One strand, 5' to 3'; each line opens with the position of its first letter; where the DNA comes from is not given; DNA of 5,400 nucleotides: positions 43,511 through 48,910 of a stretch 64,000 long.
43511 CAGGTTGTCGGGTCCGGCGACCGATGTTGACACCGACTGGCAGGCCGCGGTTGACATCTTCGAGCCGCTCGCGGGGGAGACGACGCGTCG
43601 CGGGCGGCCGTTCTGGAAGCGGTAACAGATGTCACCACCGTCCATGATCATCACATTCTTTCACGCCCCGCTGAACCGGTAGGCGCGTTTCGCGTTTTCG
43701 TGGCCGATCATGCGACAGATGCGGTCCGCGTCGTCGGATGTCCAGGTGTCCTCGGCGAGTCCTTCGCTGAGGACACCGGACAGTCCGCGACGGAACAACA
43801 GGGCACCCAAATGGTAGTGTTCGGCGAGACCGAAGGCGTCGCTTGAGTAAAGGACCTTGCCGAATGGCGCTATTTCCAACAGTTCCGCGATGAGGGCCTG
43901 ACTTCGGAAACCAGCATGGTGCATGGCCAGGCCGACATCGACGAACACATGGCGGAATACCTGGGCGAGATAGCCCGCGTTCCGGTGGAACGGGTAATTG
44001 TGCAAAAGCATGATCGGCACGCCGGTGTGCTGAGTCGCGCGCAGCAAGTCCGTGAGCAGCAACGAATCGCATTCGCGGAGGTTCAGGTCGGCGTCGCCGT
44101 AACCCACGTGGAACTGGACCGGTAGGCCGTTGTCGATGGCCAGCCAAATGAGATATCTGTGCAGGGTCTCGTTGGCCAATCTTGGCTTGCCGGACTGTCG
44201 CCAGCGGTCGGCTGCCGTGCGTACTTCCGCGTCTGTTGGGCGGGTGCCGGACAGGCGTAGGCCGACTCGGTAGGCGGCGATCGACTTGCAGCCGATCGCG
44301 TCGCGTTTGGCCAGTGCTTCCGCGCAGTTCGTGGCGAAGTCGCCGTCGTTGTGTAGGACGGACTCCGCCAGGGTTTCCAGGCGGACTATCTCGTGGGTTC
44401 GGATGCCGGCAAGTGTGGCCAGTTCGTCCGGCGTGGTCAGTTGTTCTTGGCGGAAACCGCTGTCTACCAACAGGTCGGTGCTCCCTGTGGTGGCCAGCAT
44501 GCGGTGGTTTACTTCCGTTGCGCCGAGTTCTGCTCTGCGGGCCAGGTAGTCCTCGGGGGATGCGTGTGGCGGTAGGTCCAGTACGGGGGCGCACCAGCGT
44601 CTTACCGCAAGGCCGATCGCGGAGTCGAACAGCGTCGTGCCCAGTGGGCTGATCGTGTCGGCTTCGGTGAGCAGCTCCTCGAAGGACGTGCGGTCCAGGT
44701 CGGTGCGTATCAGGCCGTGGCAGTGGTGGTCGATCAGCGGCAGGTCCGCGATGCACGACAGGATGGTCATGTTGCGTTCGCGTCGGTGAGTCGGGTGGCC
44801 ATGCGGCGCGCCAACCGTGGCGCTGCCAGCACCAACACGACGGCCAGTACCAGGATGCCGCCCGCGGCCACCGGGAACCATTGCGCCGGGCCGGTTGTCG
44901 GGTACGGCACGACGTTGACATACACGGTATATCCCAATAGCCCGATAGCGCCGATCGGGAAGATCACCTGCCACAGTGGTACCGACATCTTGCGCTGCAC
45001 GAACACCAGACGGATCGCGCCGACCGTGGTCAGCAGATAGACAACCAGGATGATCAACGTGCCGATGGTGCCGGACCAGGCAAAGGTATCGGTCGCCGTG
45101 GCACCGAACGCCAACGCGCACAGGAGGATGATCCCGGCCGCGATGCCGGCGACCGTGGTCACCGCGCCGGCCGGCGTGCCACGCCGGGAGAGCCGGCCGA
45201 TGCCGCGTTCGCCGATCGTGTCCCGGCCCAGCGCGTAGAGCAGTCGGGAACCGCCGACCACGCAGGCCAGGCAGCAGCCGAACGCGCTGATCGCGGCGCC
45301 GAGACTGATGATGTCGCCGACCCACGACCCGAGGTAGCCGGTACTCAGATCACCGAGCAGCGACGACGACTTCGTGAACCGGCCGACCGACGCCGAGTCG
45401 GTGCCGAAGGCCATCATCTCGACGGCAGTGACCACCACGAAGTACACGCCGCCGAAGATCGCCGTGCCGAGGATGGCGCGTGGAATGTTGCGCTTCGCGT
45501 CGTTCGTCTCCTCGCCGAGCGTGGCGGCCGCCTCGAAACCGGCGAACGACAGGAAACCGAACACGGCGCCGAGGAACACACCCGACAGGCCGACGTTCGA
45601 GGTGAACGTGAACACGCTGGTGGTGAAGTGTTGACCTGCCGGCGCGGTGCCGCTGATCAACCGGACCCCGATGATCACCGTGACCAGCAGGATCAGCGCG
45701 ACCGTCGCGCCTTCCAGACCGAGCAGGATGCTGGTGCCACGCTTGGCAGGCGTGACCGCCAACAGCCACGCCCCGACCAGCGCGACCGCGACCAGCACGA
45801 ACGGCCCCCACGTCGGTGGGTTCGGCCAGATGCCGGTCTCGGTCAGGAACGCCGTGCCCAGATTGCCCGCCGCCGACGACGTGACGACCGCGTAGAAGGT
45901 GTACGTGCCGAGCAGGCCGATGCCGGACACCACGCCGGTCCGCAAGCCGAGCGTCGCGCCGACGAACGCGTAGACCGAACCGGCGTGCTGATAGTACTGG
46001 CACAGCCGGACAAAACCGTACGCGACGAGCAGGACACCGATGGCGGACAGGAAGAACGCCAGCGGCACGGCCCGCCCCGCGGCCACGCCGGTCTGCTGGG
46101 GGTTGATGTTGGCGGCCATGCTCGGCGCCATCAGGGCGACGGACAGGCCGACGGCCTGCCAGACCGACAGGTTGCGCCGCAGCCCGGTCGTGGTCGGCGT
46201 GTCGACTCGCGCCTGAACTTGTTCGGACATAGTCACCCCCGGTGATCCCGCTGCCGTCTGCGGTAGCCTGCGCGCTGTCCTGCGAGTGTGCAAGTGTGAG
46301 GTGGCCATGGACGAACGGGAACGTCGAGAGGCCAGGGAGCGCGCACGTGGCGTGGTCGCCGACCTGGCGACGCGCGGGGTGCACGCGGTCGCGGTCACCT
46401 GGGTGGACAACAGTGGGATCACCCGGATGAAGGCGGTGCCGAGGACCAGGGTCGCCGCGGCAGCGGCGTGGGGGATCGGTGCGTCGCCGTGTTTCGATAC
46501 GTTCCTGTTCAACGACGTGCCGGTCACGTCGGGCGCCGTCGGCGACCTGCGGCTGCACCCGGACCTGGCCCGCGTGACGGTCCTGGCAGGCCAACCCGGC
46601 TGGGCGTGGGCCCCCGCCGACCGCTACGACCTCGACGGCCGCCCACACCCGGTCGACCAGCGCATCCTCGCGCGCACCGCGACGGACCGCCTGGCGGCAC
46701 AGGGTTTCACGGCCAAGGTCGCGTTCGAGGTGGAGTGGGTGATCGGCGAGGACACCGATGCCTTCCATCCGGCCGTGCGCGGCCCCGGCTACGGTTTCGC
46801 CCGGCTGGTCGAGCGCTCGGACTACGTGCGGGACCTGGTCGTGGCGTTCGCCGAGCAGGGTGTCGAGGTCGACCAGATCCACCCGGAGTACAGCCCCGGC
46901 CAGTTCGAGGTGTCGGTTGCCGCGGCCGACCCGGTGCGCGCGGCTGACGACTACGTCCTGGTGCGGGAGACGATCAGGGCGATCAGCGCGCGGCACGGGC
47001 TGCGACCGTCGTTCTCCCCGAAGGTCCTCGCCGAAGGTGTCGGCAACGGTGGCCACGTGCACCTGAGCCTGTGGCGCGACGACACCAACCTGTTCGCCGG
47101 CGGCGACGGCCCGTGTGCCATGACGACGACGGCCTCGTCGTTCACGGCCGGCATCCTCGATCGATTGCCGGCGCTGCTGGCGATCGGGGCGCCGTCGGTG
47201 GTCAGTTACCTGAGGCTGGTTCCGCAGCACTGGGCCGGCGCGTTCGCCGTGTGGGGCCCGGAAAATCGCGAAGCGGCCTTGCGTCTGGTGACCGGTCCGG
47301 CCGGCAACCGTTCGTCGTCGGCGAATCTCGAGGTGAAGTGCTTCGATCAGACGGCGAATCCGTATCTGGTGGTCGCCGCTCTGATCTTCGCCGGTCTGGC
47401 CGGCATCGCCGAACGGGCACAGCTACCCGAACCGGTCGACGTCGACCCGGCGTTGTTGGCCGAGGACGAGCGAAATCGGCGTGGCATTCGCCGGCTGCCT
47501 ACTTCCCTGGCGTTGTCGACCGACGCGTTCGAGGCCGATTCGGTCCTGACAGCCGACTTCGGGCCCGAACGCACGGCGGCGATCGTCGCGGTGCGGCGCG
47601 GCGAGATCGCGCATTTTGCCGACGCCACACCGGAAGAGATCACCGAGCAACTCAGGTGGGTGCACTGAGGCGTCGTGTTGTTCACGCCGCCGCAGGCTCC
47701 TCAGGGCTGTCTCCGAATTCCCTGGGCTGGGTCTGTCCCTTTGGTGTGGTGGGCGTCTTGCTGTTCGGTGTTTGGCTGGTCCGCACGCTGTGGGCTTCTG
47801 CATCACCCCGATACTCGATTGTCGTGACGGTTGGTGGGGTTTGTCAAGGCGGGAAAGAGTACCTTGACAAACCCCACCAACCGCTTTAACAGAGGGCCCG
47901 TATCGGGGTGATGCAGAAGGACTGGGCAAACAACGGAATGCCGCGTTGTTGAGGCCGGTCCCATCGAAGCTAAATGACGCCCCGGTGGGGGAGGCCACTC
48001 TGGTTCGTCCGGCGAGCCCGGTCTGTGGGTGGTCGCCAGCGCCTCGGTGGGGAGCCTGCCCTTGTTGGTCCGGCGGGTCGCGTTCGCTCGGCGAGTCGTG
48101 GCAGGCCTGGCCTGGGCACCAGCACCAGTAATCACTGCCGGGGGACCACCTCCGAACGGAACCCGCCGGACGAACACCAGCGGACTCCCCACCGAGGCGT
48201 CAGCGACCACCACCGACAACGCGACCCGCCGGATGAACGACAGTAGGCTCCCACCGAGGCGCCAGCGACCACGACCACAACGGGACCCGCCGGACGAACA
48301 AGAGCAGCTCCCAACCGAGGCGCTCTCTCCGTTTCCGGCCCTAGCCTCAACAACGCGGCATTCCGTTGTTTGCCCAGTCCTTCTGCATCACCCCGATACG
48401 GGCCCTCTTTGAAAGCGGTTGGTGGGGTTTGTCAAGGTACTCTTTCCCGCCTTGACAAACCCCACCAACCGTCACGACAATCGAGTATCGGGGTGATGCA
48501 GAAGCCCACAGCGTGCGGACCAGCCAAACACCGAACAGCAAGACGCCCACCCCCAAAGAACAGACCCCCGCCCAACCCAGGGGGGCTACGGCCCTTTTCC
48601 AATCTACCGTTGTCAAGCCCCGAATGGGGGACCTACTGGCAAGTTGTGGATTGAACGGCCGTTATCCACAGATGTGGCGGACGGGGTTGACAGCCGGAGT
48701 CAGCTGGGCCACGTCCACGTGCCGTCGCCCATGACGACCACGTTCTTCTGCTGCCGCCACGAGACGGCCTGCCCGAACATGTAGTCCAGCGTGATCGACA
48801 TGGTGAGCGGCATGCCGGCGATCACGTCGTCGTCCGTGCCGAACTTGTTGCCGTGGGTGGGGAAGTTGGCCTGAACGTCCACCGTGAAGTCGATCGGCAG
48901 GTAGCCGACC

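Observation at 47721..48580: ~860-bp nested palindrome: 208-bp near-identical inverted arms around a 388-bp repeat-filled core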

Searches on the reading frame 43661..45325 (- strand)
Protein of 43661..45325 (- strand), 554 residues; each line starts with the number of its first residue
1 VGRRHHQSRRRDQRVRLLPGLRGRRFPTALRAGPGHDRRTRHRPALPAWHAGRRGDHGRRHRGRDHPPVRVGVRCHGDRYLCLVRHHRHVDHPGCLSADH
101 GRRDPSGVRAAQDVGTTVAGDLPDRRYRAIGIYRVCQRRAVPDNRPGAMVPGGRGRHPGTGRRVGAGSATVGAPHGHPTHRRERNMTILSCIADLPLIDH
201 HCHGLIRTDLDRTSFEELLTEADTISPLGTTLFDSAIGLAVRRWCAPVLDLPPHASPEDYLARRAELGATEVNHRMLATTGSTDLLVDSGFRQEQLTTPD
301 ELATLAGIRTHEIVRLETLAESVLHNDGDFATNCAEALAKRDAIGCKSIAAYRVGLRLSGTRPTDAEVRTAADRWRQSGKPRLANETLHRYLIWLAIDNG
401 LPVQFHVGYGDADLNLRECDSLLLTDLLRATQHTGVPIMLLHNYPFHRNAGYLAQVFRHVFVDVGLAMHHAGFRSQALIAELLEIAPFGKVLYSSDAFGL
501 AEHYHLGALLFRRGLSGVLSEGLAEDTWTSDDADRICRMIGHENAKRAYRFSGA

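Call 9: search_protein_families(library=pfam, proteins=[window:43661-45325:-])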
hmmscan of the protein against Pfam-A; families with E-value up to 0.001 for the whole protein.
window:43661-45325:- (554 aa): 1 family
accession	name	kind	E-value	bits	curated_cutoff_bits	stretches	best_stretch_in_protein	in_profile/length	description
PF04909.20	Amidohydro_2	-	5.7e-12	46.4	26.4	1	353-551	106-289/289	Amidohydrolase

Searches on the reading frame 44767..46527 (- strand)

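Call 9: search_protein_families(library=pfam, proteins=[window:44767-46527:-])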
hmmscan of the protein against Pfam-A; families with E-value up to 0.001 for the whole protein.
window:44767-46527:- (586 aa): 2 families
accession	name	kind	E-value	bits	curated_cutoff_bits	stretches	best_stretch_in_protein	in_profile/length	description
PF00324.27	AA_permease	-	1.3e-27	97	24.6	1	150-529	26-405/470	Amino acid permease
PF13520.12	AA_permease_2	-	1.3e-26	94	27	1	120-561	1-425/427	Amino acid permease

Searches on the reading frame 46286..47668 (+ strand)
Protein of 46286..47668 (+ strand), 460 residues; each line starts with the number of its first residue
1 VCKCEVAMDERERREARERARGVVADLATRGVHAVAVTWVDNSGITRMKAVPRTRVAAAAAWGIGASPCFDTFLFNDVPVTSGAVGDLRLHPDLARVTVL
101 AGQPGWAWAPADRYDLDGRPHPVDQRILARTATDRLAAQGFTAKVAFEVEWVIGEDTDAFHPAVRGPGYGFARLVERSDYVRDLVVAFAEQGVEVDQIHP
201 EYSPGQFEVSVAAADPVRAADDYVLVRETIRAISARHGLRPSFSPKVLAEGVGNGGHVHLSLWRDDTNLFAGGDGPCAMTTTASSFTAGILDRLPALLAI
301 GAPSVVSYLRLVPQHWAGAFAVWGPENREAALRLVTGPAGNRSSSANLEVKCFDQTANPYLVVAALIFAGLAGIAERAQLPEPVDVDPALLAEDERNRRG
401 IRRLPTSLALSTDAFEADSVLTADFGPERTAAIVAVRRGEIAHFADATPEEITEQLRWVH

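Call 9: search_protein_families(library=pfam, proteins=[window:46286-47668:+])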
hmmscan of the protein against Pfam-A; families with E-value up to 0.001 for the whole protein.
window:46286-47668:+ (460 aa): 2 families
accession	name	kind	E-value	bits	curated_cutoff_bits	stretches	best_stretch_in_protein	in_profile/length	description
PF00120.29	Gln-synt_C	-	2.1e-80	270.8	24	1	124-448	3-336/344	Glutamine synthetase, catalytic domain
PF16952.10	Gln-synt_N_2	-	8.9e-07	29.2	35.7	1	23-114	6-99/112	Glutamine synthetase N-terminal domain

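Call 15: find_encoding_contigs(protein=window:46286-47668:+, flank=10000, max_places=10)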
Protein window:46286-47668:+ (460 aa): no gene with exactly this product is on record in the collection.

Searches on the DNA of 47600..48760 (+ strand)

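Call 12: search_dna_similar(query=window:47700-48720:+, collection=plasmids, mode=distant)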
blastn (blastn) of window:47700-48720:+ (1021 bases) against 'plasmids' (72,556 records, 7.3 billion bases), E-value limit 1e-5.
No match.

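Call 13: search_dna_similar(query=window:47700-48720:+, collection=phages, mode=distant)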
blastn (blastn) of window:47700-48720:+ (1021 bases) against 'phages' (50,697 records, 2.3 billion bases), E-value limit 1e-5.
No match.
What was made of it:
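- On MITE: No plasmid or phage match to the whole element (calls 12, 13).
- Tried and rejected: Whole element against plasmids and phages: blastn found no match (calls 12, 13).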

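Call 43: search_rna_families(source=window, start=47600, end=48760, threshold=evalue, max_evalue=10, show_alignments=2)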
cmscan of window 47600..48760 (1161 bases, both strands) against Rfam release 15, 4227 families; matches with E-value up to 10: 5.
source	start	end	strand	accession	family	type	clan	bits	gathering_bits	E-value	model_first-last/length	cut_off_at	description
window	48380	48504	-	RF00883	MIR820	Gene; miRNA;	-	32.8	196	0.0025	1-191/191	no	MIR820 microRNA precursor family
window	48412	48488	-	RF02500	Atu_C6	Gene; sRNA;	-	19.6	60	3.9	1-113/113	no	EcpR1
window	47811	47887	+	RF02500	Atu_C6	Gene; sRNA;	-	19.6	60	3.9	1-113/113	no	EcpR1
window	48407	48479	-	RF00828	mir-75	Gene; miRNA;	-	18.7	60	0.82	1-92/92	no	mir-75 microRNA precursor family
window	48411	48476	-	RF00719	mir-326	Gene; miRNA;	-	18.2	66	2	1-95/95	no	mir-326 microRNA precursor family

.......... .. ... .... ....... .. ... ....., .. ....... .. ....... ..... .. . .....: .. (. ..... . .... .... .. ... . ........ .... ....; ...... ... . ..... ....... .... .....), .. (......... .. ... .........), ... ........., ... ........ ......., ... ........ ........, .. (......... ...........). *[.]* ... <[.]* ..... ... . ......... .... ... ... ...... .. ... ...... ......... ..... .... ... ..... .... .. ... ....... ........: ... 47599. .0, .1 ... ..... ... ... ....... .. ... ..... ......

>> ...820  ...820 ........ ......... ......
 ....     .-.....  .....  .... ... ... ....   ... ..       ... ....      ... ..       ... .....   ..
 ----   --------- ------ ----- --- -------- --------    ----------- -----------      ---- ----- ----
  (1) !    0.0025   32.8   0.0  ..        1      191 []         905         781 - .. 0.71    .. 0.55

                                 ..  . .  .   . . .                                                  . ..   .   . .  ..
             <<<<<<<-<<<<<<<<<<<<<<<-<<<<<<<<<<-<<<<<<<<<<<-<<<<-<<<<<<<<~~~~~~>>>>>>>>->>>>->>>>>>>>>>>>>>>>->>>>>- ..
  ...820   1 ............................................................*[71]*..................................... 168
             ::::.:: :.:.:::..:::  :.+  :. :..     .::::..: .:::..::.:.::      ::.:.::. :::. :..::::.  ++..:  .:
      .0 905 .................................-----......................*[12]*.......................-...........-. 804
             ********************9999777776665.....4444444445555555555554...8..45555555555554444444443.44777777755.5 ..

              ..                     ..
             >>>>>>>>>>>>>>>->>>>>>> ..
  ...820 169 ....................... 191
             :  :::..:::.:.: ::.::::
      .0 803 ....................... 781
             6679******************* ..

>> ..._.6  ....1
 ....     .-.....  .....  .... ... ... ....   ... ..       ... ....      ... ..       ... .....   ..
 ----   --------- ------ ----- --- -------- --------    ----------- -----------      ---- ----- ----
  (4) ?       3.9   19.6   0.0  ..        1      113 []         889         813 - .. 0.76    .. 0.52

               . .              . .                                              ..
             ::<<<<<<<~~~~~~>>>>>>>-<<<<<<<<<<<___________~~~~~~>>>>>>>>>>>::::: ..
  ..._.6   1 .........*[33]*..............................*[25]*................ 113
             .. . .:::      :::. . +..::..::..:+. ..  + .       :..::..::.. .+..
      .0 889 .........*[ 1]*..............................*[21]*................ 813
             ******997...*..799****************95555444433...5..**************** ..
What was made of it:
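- On Any Rfam RNA family: Only generic hairpin noise at E <= 10: MIR820 at 32.8 bits against a 196-bit cutoff (call 43).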

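Call 103: search_dna_similar(query=window:47838-47873:+, collection=plasmids, mode=distant, max_evalue=10, max_rows=8)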
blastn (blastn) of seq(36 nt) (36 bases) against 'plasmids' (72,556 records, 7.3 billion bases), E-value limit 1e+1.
Records with a match: 1; places in all: 1; records where one place covers at least 80% of the query: 0.
Best place of each record, by identity: >=99% 1.
By first word of the organism name: Bacillus 1.
By predicted mobility (MOB-suite, as given by PLSDB): non-mobilizable 1.
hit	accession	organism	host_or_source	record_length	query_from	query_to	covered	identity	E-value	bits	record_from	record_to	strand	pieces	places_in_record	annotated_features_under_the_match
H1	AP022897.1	Bacillus cereus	-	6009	6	32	75%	100.0%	5e-5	50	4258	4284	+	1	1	none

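Call 104: search_dna_similar(query=window:47838-47873:+, collection=phages, mode=distant, max_evalue=10, max_rows=8)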
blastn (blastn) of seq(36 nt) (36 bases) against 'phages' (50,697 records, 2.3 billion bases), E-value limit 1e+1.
Records with a match: 36; places in all: 36; records where one place covers at least 80% of the query: 26.
Best place of each record, by identity: >=99% 3; 90-95% 7; 80-90% 26.
By first word of the organism name: Escherichia 24; Vibrio 5; Lysinibacillus 2; Acinetobacter 1; Phapecoctavirus 1; Pseudomonas 1; Salmonella 1; Bacillus 1.
By host as written in the record: Vibrio lentus 5; Escherichia coli 4; Escherichia coli EC3.18 4; - 3; Escherichia coli O177 3; Escherichia coli BEN 4311 2; Escherichia coli STEC O121 2; Escherichia coli K-12 MG1655 2; and 10 more.
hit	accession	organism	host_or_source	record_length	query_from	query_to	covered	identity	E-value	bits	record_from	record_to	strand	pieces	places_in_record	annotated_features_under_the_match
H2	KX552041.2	Escherichia phage ESCO13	Escherichia coli BEN 4311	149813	2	34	92%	81.8%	1e+0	34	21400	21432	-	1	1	hypothetical protein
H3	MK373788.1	Escherichia phage vB_EcoM_Schickermooser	Escherichia coli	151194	2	34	92%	81.8%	1e+0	34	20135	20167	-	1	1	hypothetical protein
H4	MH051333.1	Escherichia phage vB_EcoM-Ro121c4YLVW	Escherichia coli STEC O121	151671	2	34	92%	81.8%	1e+0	34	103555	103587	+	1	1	hypothetical protein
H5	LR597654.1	Escherichia phage phAPEC8_ev052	-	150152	2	34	92%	81.8%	1e+0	34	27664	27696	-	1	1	hypothetical protein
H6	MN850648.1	Escherichia phage anhysbys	Escherichia coli K-12 MG1655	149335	2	34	92%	81.8%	1e+0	34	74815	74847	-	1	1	hypothetical protein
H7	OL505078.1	Escherichia phage BI-EHEC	Enterohemorrhagic Escherichia coli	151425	2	34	92%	81.8%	1e+0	34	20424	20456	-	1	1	hypothetical protein (x2)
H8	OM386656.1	Escherichia phage vB_EcoM_ESCO25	Escherichia coli APEC BEN3573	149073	2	34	92%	81.8%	1e+0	34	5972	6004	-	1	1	hypothetical protein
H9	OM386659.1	Escherichia phage vB_EcoM_ESCO37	Escherichia coli APEC BEN4358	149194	2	34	92%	81.8%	1e+0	34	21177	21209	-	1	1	hypothetical protein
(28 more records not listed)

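Call 105: get_annotated_region(hit=H1, flank=3000)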
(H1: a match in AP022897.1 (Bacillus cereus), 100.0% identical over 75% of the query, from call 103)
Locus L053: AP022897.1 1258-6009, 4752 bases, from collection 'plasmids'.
description: Bacillus cereus MRY14-0075 plasmid pMRY14-0075_3 DNA, complete sequence
organism: Bacillus cereus (NCBI taxid 1396)
taxonomy: Bacteria; Bacillota; Bacilli; Bacillales; Bacillaceae; Bacillus; Bacillus cereus
host: -; source: -; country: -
typing (MOB-suite, as given by PLSDB): non-mobilizable
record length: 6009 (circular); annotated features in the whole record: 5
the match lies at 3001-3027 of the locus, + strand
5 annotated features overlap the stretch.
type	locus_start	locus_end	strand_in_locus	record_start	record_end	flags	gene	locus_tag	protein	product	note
CDS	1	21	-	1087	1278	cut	-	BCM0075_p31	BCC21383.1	hypothetical protein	-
CDS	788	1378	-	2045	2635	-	-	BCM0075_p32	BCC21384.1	hypothetical protein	-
CDS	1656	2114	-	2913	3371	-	-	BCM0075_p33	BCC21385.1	hypothetical protein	-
CDS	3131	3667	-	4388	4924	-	-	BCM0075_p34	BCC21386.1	hypothetical protein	-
CDS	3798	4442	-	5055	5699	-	-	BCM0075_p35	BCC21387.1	hypothetical protein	-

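Call 110: search_dna_similar(query=L053:2930-3090:+, collection=plasmids, mode=distant, max_evalue=0.001, max_rows=25)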
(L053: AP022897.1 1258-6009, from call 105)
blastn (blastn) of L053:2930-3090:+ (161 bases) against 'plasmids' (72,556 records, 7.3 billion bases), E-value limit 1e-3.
Records with a match: 1; places in all: 1; records where one place covers at least 80% of the query: 1.
Best place of each record, by identity: >=99% 1.
By first word of the organism name: Bacillus 1.
By predicted mobility (MOB-suite, as given by PLSDB): non-mobilizable 1.
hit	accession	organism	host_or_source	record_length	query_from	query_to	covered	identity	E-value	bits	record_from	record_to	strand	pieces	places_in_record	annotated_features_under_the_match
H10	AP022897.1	Bacillus cereus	-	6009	1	161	100%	100.0%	2e-76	291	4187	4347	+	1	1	none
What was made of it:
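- The plasmid hairpin is not an annotated or recurrent sso; it is unique in PLSDB (call 110).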

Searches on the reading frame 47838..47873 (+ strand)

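Call 108: search_protein_families(library=pfam, proteins=[L053:788-1378:-, L053:1656-2114:-, L053:3131-3667:-, L053:3798-4442:-], max_evalue=0.01)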
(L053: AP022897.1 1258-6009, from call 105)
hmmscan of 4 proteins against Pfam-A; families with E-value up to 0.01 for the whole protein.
L053:788-1378:- (196 aa): 2 families
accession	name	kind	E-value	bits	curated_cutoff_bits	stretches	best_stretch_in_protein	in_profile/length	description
PF05732.17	RepL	-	0.0041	17.1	20.3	1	96-189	60-143/164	Firmicute plasmid replication protein (RepL)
PF13545.12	HTH_Crp_2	-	0.0079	16.6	27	0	108-143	19-54/70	Crp-like helix-turn-helix domain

L053:1656-2114:- (152 aa): 1 family
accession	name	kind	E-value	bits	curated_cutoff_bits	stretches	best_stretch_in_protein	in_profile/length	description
PF14932.11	HAUS-augmin3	-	0.0048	16.9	29.4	1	91-151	67-127/260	HAUS augmin-like complex subunit 3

L053:3131-3667:- (178 aa): 3 families
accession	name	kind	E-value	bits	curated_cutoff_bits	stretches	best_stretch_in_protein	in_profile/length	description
PF13411.12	MerR_1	-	2e-09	37.9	21.6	1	8-69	4-62/69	MerR HTH family regulatory protein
PF24782.2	WD40_MABP1-WDR62_2nd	-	0.00015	21.3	290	1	19-132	30-137/341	MABP1/WDR62 second WD40 domain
PF01527.26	HTH_Tnp_1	-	0.0017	18.9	24.1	1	2-29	21-48/75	Transposase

L053:3798-4442:- (214 aa): 0 families
